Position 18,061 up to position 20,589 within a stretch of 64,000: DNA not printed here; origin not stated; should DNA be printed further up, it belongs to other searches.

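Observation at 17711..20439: Low-GC island between two paralogous Ser/Thr kinases encodes an AEP primase-polymerase–SF2 helicase fusion plus a HigA2-type HTH regulator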

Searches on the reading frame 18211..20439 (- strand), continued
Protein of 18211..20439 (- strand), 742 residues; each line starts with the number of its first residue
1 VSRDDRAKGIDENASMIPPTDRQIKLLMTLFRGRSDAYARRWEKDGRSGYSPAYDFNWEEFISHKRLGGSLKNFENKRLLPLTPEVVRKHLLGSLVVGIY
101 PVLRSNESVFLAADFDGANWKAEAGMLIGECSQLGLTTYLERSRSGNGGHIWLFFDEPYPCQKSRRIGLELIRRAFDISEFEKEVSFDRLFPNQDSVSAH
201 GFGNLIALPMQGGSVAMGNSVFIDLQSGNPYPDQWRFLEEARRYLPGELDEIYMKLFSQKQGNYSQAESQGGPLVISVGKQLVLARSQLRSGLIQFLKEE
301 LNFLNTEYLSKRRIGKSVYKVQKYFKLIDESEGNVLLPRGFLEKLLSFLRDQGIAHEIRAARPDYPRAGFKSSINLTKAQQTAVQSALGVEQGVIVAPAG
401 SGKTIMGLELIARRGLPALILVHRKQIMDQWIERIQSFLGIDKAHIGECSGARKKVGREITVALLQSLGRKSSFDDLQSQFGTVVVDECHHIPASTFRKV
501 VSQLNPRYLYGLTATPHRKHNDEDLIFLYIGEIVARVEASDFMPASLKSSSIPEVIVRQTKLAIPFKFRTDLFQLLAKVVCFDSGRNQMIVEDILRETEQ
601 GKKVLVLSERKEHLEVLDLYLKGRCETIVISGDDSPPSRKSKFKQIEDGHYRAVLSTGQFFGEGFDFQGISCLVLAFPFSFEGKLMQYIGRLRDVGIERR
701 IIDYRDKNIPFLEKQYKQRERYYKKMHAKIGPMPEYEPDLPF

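Call 20: find_related_loci(query=A1, collection=genome_contigs, flank=8000)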
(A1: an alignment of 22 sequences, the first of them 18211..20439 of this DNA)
Query A1 (742 aa) in genome_contigs; peptide patterns used: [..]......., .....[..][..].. (x = any residue, [..] = any of these).
599 stretches matched a pattern (row limit reached: there are more); 531 encode a relative of the query (tblastn E <= 1e-3); the best 80 are kept; 80 distinct loci.
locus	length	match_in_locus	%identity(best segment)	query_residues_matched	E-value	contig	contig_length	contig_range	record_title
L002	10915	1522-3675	68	14-731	0e+0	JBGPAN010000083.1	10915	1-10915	MAG: Bacteroidota bacterium isolate OBJ_0618_130150_128 k141_7887319_length_10915_cov_42.4348, whole genome shotgun sequ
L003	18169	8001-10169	62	14-742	0e+0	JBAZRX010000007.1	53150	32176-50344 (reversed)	MAG: Candidatus Paceibacterota bacterium isolate SO_2017_GW1_159 NODE_3219_length_53150_cov_1.244837_OW334_2017, whole g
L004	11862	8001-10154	62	16-733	0e+0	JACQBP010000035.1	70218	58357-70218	MAG: Candidatus Liptonbacteria bacterium isolate NC_groundwater_945_Pr1_S-0.2um_45_49 Montesol18-Sp2_coassembly_scaffold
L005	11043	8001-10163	61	12-733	0e+0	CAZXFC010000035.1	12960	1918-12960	MAG TPA_asm: uncultured Candidatus Saccharibacteria bacterium isolate SRP269290_co1_801 genome assembly, contig: NODE_70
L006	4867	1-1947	66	82-730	0e+0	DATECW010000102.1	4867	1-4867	MAG TPA_asm: Bacteroidota bacterium isolate SMAG_U8282 k141_3286775, whole genome shotgun sequence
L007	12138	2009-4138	55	20-729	0e+0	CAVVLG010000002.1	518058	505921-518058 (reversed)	MAG: Candidatus Adlerbacteria bacterium isolate MFD09222.bin.1.2 genome assembly, contig: contig_36000, whole genome sho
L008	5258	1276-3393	54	16-726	0e+0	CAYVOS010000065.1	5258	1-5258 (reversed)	MAG TPA_asm: uncultured Candidatus Saccharibacteria bacterium isolate SRP226684_co1_59 genome assembly, contig: NODE_128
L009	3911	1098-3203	54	21-726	0e+0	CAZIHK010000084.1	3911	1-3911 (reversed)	MAG TPA_asm: uncultured Candidatus Saccharibacteria bacterium isolate binchicken_co18_546 genome assembly, contig: k141_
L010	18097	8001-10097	55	20-726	0e+0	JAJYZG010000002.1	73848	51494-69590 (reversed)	MAG: bacterium isolate FK5.bin11 NODE_319_length_73848_cov_2.806107, whole genome shotgun sequence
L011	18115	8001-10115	54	16-726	0e+0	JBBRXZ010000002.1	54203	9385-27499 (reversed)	MAG: Candidatus Saccharimonadales bacterium isolate La5_maxbin2.247 La5_maxbin2.247_K_1712854_L_54203_cov_18.4595, whole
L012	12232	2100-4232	53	20-736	0e+0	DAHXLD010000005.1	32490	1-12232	MAG TPA_asm: Candidatus Saccharibacteria bacterium isolate clean1590 k141_1273658, whole genome shotgun sequence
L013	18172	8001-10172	66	7-730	0e+0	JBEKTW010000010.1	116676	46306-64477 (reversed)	MAG: Bacteroidota bacterium isolate SPRUCE 567 SPRUCE_567_10, whole genome shotgun sequence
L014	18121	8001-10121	53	20-725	0e+0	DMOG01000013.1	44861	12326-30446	MAG TPA_asm: Candidatus Uhrbacteria bacterium isolate UBA12070 contig_155, whole genome shotgun sequence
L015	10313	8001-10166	50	13-730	0e+0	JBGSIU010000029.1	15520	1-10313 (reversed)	MAG: Patescibacteria group bacterium isolate JTS-AC14 k141_732335, whole genome shotgun sequence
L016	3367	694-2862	50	15-726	0e+0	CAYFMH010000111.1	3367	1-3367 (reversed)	MAG TPA_asm: uncultured Candidatus Peribacteria bacterium isolate ERP019367_co2_130 genome assembly, contig: NODE_15391_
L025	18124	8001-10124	47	20-726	0e+0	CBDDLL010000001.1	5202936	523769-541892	MAG: Saccharicrinis sp. isolate 9d814f01-125d-4279-8cb7-a87eae535086 genome assembly, contig: contig_1, whole genome sho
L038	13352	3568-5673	47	23-726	0e+0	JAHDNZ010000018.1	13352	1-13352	MAG: Bacillota bacterium isolate SL1-B34.1 k141_169162, whole genome shotgun sequence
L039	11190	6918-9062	46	10-726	0e+0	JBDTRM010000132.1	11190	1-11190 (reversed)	MAG: Bacteroidia bacterium isolate cluster3_bin.247 NODE_25879_length_11190_cov_11.224517, whole genome shotgun sequence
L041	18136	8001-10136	46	20-726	0e+0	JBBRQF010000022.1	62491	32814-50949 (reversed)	MAG: Chitinophagales bacterium isolate metawrap_la1_2 W_la1_2_k141_1456330L_62491_cov_12.9969, whole genome shotgun sequ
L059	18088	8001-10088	46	23-729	0e+0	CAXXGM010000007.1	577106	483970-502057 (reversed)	MAG: Prolixibacteraceae bacterium isolate 74b81337-1c5f-4d61-b3f6-82e288d0e1f7 genome assembly, contig: contig_7, whole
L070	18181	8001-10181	45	21-741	0e+0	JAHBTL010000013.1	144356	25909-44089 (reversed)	MAG: Chitinophagaceae bacterium isolate ACE_BAC13 BAC13_13, whole genome shotgun sequence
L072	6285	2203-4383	43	16-741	0e+0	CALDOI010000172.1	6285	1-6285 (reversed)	MAG TPA_asm: uncultured Bacteroidetes bacterium isolate ERR2206790_bin.0_CONCOCT_v1.1_MAG genome assembly, contig: ERZ89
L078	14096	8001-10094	44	20-726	0e+0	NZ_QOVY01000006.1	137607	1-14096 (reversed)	Chryseobacterium sp. SC28 SC28_6, whole genome shotgun sequence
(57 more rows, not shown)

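Call 32: search_dna_similar(query=window:18211-20394:-, collection=plasmids, mode=protein, max_rows=25)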
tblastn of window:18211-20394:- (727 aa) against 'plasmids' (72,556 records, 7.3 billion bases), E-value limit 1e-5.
Records with a match: 259; places in all: 278; records where one place covers at least 80% of the query: 98.
Best place of each record, by identity: <60% 259.
By first word of the organism name: Escherichia 15; Acinetobacter 12; Halobacterium 10; Sinorhizobium 9; Klebsiella 9; Nostoc 9; Halorussus 8; Rhizobium 7; Bacillus 7; Dinoroseobacter 6; and 101 more.
By predicted mobility (MOB-suite, as given by PLSDB): non-mobilizable 165; conjugative 58; mobilizable 36.
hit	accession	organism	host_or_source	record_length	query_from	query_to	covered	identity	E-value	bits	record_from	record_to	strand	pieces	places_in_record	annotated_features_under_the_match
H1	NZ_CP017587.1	Pantoea stewartii subsp. stewartii DC283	Zea mays,Strain was received from ...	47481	5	724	99%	34.0%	2e-104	358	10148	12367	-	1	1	DEAD/DEAH box helicase family protein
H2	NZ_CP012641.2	Massilia sp. WG5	cell culture,soil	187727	5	725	99%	33.5%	3e-109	372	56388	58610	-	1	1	DEAD/DEAH box helicase family protein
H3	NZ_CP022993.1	Paraburkholderia aromaticivorans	-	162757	5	697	95%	34.8%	2e-106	364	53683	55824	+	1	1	DEAD/DEAH box helicase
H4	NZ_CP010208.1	Escherichia coli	mouse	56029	5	697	95%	34.7%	1e-106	364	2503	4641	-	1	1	DEAD/DEAH box helicase family protein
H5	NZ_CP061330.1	Escherichia coli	Rattus norvegicus,Single bacteria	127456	5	697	95%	34.7%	1e-106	364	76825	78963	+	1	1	DEAD/DEAH box helicase family protein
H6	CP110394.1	Burkholderia sp. JSH-S8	Tetrastigma hemsleyanum Diels et Gilg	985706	6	697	95%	34.5%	3e-110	375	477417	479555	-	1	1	DEAD/DEAH box helicase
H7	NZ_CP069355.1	Microvirga sp. VF16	Vachellia farnesiana,Cell culture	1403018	8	697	95%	34.5%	8e-107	365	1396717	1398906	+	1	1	none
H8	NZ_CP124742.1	Escherichia coli O157:H7 str. EDL933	Homo sapiens,feces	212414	5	697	95%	34.3%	2e-107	367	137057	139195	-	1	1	DEAD/DEAH box helicase family protein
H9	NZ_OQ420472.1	Escherichia coli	-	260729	5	697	95%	34.3%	2e-107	367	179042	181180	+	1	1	DEAD/DEAH box helicase family protein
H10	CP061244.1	Escherichia coli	Homo sapiens,cell culture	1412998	5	697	95%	34.3%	2e-107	367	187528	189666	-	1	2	DEAD/DEAH box helicase family protein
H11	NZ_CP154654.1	Alloyangia pacifica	-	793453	4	697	95%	34.1%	3e-108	369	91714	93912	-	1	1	DEAD/DEAH box helicase family protein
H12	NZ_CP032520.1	Cupriavidus oxalaticus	cell culture,activated sludge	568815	5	691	94%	34.3%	3e-108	369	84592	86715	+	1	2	DEAD/DEAH box helicase family protein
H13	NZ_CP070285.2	Escherichia albertii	Yunnan,Bat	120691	5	697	95%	33.7%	4e-102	352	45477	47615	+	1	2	DEAD/DEAH box helicase family protein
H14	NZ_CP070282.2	Escherichia albertii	Yunnan,Bat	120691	5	697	95%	33.7%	4e-102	352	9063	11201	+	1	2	DEAD/DEAH box helicase family protein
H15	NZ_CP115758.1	Paracoccus sp. SCSIO 75233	cell culture,sediment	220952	4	697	95%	33.7%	4e-103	355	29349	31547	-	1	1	DEAD/DEAH box helicase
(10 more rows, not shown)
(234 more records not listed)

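Call 33: search_dna_similar(query=window:18211-20394:-, collection=phages, mode=protein, max_rows=25)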
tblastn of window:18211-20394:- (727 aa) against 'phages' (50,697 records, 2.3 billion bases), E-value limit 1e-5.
Records with a match: 1207; places in all: 1207; records where one place covers at least 80% of the query: 0.
Best place of each record, by identity: <60% 1207.
By first word of the organism name: Vibrio 402; Salmonella 269; Escherichia 131; Klebsiella 81; Erwinia 50; Streptococcus 35; Pseudomonas 24; Bacteriophage 20; Streptomyces 14; Phage 12; and 49 more.
By host as written in the record: - 370; Erwinia amylovora 44; Escherichia coli 42; Salmonella enterica subsp. enterica serovar Enteritidis PT1 39; Vibrio harveyi BAA-1116 36; Klebsiella pneumoniae 25; Salmonella sp. 25; Salmonella enterica 22; and 281 more.
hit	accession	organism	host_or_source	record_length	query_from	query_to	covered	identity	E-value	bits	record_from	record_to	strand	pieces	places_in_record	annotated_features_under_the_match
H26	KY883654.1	Vibrio phage JSF10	Vibrio cholerae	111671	282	692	57%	25.7%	1e-14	84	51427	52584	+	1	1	DNA helicase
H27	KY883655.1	Vibrio phage JSF12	Vibrio cholerae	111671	282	692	57%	25.7%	1e-14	84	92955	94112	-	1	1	DNA helicase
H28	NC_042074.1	Vibrio phage JSF10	Vibrio cholerae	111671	282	692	57%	25.7%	1e-14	84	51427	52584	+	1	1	DNA helicase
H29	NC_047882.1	Vibrio phage JSF12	Vibrio cholerae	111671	282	692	57%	25.7%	1e-14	84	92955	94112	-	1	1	DNA helicase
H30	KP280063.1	Vibrio phage phi 3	Vibrio cholerae 1051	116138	282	692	57%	25.7%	1e-14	84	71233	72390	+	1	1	putative ATP-dependent helicase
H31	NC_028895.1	Vibrio phage phi 3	Vibrio cholerae 1051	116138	282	692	57%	25.7%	1e-14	84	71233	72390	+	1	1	putative ATP-dependent helicase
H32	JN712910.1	Bacillus phage BCD7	Bacillus cereus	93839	282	690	56%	25.4%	2e-28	128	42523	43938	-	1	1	putative type III restriction protein res subunit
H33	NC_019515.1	Bacillus phage BCD7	Bacillus cereus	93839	282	690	56%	25.4%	2e-28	128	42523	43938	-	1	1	DNA helicase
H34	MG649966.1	Vibrio phage Ceto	Vibrio harveyi BAA-1116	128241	277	677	55%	25.9%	2e-17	93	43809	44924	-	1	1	putative ATP-dependent helicase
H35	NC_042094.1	Vibrio phage Ceto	Vibrio harveyi BAA-1116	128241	277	677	55%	25.9%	2e-17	93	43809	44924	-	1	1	putative ATP-dependent helicase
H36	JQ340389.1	Vibrio phage pVp-1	Vibrio parahaemolyticus ATCC 33844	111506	302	677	52%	26.5%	3e-17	93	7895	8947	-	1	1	putative ATP-dependent helicase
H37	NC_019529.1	Vibrio phage pVp-1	Vibrio parahaemolyticus ATCC 33844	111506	302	677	52%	26.5%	3e-17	93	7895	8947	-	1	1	DNA helicase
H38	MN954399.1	Vibrio phage VPT02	Vibrio parahaemolyticus ATCC 33844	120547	302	677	52%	26.5%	3e-17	93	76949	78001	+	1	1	DNA helicase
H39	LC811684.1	Vibrio phage VF16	Vibrio parahaemolyticus NBRC 12711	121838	302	677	52%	26.5%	3e-17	93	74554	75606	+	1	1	putative ATP-dependent helicase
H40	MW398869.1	Vibrio phage VPG01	Vibrio parahaemolyticus FORC023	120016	302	677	52%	26.5%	3e-17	93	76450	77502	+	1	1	DNA helicase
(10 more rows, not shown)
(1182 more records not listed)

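Call 34: get_annotated_region(hit=H4, flank=7000)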
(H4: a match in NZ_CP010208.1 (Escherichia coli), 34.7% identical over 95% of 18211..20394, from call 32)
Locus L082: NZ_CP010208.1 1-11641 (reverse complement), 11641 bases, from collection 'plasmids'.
description: Escherichia coli strain M11 plasmid B, complete sequence
organism: Escherichia coli (NCBI taxid 562)
taxonomy: Bacteria; Pseudomonadota; Gammaproteobacteria; Enterobacterales; Enterobacteriaceae; Escherichia; Escherichia coli
host: -; source: mouse; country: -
typing (MOB-suite, as given by PLSDB): non-mobilizable
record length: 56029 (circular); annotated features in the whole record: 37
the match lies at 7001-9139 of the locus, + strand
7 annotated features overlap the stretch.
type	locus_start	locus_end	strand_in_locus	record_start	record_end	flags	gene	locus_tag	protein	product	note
CDS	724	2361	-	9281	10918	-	-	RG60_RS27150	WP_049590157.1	hypothetical protein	-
CDS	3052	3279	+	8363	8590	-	-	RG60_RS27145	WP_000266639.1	AlpA family phage regulatory protein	-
CDS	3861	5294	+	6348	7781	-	-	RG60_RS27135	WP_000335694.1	YfjI family protein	-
CDS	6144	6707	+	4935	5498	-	-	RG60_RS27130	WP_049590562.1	inovirus-type Gp2 protein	-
CDS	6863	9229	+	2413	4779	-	-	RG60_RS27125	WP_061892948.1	DEAD/DEAH box helicase family protein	-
CDS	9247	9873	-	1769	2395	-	-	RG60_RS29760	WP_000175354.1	hypothetical protein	-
CDS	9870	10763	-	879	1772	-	-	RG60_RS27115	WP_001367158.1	DNA-processing protein DprA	GO:0009294 - DNA-mediated transformation [Evidence IEA]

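Call 35: get_annotated_region(hit=H1, flank=7000)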
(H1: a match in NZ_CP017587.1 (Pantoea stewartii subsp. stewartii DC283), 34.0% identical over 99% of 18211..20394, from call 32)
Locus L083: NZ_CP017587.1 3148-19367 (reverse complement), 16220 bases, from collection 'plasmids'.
description: Pantoea stewartii subsp. stewartii DC283 plasmid pDSJ06, complete sequence
organism: Pantoea stewartii subsp. stewartii DC283 (NCBI taxid 660596)
taxonomy: Bacteria; Pseudomonadota; Gammaproteobacteria; Enterobacterales; Erwiniaceae; Pantoea; Pantoea stewartii; Pantoea stewartii subsp. stewartii DC283
host: -; source: Zea mays,Strain was received from Susanne von Bodman laboratory in University of Connecticut; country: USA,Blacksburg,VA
typing (MOB-suite, as given by PLSDB): non-mobilizable; replicon IncN,rep_cluster_2203
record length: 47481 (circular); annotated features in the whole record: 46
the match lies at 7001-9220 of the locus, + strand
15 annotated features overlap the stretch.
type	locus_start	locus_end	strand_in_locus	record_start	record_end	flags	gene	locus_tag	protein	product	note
CDS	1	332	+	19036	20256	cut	-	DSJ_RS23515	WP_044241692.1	IS91 family transposase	-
CDS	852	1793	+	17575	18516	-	-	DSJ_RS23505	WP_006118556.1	Rpn family recombination-promoting nuclease/putative transposase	-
CDS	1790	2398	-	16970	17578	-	-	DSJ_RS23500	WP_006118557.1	DUF2913 family protein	-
CDS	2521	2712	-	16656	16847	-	-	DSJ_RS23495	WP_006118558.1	hypothetical protein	-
CDS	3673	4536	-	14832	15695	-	repA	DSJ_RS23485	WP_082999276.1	incFII family plasmid replication initiator RepA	GO:0006276 - plasmid maintenance [Evidence IEA]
CDS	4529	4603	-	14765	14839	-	tap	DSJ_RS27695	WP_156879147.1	RepA leader peptide Tap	GO:0006276 - plasmid maintenance [Evidence IEA]; GO:0031556 - transcriptional attenuation by ribosome [Evidence IEA]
CDS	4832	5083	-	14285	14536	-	-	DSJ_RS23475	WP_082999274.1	replication regulatory protein RepA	-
CDS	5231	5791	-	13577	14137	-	-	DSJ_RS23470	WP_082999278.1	phospholipase D family protein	-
CDS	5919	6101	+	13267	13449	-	-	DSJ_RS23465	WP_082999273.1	hypothetical protein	-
CDS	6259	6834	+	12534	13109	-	-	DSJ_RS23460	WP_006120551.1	recombinase family protein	GO:0006310 - DNA recombination [Evidence IEA]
CDS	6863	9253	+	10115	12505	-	-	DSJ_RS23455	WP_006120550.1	DEAD/DEAH box helicase family protein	-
CDS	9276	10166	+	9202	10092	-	-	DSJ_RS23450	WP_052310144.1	DUF4158 domain-containing protein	-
CDS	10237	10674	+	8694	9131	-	-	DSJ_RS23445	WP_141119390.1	hypothetical protein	-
CDS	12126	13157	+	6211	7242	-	-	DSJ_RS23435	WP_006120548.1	translocated effector protein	-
CDS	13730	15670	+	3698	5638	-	-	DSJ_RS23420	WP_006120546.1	pentapeptide repeat-containing protein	-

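Call 36: get_annotated_region(hit=H8, flank=7000)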
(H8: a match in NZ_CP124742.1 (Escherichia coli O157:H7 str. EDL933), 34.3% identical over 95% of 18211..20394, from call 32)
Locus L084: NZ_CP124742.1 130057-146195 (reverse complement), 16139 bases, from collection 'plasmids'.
description: Escherichia coli O157:H7 str. EDL933 plasmid unnamed1, complete sequence
organism: Escherichia coli O157:H7 str. EDL933 (NCBI taxid 155864)
taxonomy: Bacteria; Pseudomonadota; Gammaproteobacteria; Enterobacterales; Enterobacteriaceae; Escherichia; Escherichia coli; Escherichia coli O157:H7 str. EDL933
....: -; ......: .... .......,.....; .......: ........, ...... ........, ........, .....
typing (MOB-suite, as given by PLSDB): non-mobilizable
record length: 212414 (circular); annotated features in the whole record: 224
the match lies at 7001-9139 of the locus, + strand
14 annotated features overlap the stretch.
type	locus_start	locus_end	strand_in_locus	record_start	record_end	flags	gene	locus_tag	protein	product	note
CDS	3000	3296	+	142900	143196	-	-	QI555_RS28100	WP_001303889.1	AlpA family transcriptional regulator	-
CDS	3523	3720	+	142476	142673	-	-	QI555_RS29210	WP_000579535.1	DUF3987 domain-containing protein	-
CDS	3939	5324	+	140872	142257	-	-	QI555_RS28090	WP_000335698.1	YfjI family protein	-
CDS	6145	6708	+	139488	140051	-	-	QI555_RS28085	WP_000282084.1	inovirus-type Gp2 protein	-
CDS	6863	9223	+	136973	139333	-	-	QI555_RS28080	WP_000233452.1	DEAD/DEAH box helicase family protein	-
CDS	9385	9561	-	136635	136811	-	-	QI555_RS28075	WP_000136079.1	hypothetical protein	-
CDS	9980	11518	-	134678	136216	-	-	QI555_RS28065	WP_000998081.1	IS66-like element ISEc8 family transposase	GO:0006313 - DNA transposition [Evidence IEA]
CDS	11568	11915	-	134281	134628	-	tnpB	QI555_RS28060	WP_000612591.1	IS66 family insertion sequence element accessory protein TnpB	-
CDS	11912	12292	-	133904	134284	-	-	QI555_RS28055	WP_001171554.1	transposase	GO:0006313 - DNA transposition [Evidence IEA]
CDS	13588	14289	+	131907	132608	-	traT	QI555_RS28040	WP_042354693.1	complement resistance protein TraT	-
CDS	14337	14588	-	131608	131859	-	-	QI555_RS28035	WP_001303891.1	hypothetical protein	-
CDS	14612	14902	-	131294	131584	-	-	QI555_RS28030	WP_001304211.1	hypothetical protein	-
CDS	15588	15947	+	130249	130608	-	-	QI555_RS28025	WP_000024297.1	diacylglycerol kinase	-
CDS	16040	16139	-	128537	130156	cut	-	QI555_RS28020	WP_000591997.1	phosphoethanolamine--lipid A transferase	-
